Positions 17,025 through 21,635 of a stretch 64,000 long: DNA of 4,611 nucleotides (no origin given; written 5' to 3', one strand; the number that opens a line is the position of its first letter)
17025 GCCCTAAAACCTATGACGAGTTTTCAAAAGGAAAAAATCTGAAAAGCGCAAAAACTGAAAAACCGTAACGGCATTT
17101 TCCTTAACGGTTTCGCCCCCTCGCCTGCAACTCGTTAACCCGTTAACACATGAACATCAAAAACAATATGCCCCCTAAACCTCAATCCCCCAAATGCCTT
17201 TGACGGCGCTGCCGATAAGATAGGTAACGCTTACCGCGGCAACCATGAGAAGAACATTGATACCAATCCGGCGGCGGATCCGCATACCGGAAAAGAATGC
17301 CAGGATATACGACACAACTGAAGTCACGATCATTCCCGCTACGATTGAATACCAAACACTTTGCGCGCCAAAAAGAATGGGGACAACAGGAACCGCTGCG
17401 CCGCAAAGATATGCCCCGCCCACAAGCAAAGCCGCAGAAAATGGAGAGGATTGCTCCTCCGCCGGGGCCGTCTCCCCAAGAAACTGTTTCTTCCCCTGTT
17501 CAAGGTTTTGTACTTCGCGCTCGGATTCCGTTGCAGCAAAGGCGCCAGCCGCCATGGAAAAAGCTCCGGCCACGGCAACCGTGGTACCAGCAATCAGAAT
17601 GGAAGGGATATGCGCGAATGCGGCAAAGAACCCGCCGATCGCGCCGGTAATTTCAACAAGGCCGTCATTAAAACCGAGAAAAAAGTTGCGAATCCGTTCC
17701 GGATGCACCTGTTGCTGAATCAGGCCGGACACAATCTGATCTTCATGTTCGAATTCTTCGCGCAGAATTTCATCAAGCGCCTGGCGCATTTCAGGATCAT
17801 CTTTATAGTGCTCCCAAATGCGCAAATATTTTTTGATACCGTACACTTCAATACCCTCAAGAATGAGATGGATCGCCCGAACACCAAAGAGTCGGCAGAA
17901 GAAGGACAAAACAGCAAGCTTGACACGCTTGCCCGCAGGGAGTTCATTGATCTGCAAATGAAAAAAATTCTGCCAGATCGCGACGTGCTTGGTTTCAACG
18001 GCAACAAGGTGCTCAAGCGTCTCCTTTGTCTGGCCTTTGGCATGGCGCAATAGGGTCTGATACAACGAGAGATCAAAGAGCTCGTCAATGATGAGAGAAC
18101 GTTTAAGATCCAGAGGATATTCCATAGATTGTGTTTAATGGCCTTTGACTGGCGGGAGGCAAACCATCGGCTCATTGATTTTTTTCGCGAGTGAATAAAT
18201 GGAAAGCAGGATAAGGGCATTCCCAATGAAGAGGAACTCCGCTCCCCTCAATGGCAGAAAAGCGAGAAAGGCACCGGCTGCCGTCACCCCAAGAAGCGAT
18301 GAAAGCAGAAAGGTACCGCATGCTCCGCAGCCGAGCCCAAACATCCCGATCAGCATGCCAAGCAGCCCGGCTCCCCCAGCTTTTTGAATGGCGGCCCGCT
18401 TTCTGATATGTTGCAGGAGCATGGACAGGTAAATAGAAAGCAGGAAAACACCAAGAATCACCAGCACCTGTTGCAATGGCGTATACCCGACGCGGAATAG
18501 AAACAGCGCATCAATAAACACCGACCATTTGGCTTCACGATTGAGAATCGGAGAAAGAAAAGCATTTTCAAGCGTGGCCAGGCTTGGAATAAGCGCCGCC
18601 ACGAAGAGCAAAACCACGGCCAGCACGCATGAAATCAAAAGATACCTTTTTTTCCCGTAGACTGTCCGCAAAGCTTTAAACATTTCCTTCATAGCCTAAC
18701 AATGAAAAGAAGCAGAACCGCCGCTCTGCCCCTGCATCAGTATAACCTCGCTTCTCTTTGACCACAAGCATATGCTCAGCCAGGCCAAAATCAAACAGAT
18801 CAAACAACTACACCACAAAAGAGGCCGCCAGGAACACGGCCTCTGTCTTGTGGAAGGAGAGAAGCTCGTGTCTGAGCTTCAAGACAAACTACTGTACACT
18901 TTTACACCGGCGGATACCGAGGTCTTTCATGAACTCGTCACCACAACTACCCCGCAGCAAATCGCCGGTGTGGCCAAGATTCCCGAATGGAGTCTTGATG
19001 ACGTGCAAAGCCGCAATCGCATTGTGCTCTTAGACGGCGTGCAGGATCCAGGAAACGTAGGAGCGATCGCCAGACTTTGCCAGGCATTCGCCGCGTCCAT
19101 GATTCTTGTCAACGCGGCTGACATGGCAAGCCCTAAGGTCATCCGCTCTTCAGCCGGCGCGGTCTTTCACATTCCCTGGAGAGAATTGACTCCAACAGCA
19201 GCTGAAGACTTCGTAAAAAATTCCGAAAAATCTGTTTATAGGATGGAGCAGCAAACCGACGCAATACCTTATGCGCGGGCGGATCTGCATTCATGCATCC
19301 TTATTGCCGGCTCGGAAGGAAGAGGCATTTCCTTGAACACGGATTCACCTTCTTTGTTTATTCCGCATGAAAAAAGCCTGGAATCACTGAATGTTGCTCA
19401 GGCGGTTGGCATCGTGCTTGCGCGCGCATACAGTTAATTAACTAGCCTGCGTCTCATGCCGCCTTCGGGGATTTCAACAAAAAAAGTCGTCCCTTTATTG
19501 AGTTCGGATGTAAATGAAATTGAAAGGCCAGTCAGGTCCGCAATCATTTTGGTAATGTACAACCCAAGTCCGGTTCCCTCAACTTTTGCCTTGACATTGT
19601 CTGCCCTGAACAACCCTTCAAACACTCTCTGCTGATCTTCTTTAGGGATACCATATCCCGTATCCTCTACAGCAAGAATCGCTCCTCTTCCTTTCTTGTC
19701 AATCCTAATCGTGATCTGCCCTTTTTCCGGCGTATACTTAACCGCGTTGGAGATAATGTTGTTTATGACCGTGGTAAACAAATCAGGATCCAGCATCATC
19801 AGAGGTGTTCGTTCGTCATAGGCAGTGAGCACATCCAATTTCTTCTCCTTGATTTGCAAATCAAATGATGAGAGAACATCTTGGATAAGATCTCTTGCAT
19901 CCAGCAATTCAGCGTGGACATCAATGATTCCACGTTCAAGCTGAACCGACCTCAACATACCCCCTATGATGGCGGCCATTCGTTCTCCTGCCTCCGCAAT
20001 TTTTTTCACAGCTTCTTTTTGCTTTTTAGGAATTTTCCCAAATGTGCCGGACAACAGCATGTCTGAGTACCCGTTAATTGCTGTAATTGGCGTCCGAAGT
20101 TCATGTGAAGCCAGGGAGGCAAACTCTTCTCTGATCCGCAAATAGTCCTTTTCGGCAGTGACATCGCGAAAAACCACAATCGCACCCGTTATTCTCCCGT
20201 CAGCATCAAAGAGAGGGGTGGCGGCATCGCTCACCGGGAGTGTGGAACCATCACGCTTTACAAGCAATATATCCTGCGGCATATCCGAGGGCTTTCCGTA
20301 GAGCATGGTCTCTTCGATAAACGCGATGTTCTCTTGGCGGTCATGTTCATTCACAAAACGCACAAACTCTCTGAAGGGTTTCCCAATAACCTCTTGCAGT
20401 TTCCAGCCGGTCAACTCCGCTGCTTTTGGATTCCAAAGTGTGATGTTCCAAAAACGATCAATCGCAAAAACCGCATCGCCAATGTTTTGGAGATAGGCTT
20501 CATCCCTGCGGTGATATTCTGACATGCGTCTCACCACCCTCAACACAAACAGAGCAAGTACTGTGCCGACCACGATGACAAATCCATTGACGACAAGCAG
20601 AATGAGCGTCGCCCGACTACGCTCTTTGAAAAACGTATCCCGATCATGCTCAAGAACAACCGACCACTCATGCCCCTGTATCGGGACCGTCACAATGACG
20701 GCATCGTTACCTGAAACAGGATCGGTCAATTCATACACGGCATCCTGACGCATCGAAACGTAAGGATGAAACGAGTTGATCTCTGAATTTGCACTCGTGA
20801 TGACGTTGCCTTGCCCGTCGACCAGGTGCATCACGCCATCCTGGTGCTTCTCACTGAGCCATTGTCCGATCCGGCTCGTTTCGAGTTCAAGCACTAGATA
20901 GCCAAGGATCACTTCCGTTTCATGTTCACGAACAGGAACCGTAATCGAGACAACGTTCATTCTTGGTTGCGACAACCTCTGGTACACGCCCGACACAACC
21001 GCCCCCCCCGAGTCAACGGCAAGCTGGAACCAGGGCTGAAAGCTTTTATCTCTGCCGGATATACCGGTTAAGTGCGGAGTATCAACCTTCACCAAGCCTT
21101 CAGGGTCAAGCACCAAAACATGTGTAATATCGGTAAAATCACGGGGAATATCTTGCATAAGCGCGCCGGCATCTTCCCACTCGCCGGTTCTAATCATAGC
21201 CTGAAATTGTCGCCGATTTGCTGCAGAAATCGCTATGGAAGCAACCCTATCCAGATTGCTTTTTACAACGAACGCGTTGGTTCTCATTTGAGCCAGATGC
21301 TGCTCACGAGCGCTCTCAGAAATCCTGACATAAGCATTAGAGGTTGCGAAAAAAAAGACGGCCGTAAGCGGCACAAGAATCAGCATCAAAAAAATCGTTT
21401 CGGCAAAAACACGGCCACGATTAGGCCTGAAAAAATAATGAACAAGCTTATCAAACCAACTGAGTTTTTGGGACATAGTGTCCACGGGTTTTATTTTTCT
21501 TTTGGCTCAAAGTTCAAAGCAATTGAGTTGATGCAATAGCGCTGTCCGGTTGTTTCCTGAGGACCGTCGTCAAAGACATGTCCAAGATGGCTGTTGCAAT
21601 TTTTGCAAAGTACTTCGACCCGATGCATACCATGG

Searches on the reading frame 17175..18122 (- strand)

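Call 29: search_protein_families(library=pfam, proteins=[window:17175-18122:-], max_evalue=0.01)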
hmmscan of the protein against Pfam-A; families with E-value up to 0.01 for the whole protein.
window:17175-18122:- (315 aa): 1 family
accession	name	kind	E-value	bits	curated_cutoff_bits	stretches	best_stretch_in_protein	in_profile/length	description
PF01988.24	VIT1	-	5.9e-24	85.5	28.1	2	144-223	1-81/214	VIT family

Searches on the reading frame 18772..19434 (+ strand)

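Call 52: search_protein_families(library=pfam, proteins=[window:18772-19434:+], max_evalue=0.001)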
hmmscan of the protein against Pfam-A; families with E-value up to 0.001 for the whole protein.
window:18772-19434:+ (221 aa): 2 families
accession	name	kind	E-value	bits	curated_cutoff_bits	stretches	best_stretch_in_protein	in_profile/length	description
PF00588.24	SpoU_methylase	-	2.3e-25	89.8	29.7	1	84-216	3-141/142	SpoU rRNA Methylase family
PF22435.1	MRM3-like_sub_bind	-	1.6e-09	38.5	27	1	5-38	2-35/84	MRM3-like substrate binding domain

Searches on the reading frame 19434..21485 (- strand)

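Call 23: search_protein_families(library=ncbifam, proteins=[window:19434-21485:-], max_evalue=0.00001)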
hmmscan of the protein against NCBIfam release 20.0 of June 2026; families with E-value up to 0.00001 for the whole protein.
window:19434-21485:- (683 aa): 81 families (the best 25 are shown)
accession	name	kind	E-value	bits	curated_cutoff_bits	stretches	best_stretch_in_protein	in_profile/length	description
NF046044.1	PnpS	equivalog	1.3e-64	218.6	400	1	320-673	49-390/390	two-component system histidine kinase PnpS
NF033092.0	HK_WalK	equivalog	1.3e-62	212.2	725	1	325-673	257-593/594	cell wall metabolism sensor histidine kinase WalK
TIGR02966.1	phoR_proteo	equivalog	5.2e-53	180.2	334.2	1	324-671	4-332/333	phosphate regulon sensor histidine kinase PhoR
NF008468.0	PRK11360.1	equivalog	8.6e-46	156.5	646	1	318-673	260-607/616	two-component system sensor histidine kinase AtoS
NF047874.1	MASE3_PAS_HK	subfamily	1e-42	146.8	560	1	326-674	265-625/655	MASE3 domain-containing sensor histidine kinase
NF033093.1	HK_VicK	exception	1.5e-38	132.6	680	1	324-673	92-434/448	cell wall metabolism sensor histidine kinase VicK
TIGR02956.1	TMAO_torS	equivalog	3.1e-37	128.2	676.5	1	455-673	467-681/967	TMAO reductase system sensor histidine kinase/response regulator TorS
NF008302.0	PRK11091.1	equivalog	1.4e-36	126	838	1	410-673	234-504/779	aerobic respiration two-component sensor histidine kinase ArcB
NF045911.1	TCSHisKinNblS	equivalog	1.8e-36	125.7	1000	1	327-672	267-618/621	two-component system sensor histidine kinase NblS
NF041735.1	hist_kin_RppB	equivalog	8.3e-36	123.7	400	1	453-673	217-438/438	two-component system sensor histidine kinase RppB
NF045595.1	HK_scytonemin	equivalog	3.4e-33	114.9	865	1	449-673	412-634/637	scytonemin biosynthesis sensor histidine kinase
NF038297.2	hybrid_HK_HrmK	equivalog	4.8e-33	114.7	725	1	451-674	234-457/607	hybrid histidine kinase/response regulator HrmK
NF008312.0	PRK11100.1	equivalog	2.5e-32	112.3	356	1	454-671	258-471/477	two-component system sensor histidine kinase CreC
TIGR01386.1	cztS_silS_copS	subfamily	1.6e-31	109.8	292.55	1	453-673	242-457/457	heavy metal sensor histidine kinase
NF045901.1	HisKinLetSLeg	equivalog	4.7e-31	107.6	1650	1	450-672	291-516/906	two-component system sensor histidine kinase LetS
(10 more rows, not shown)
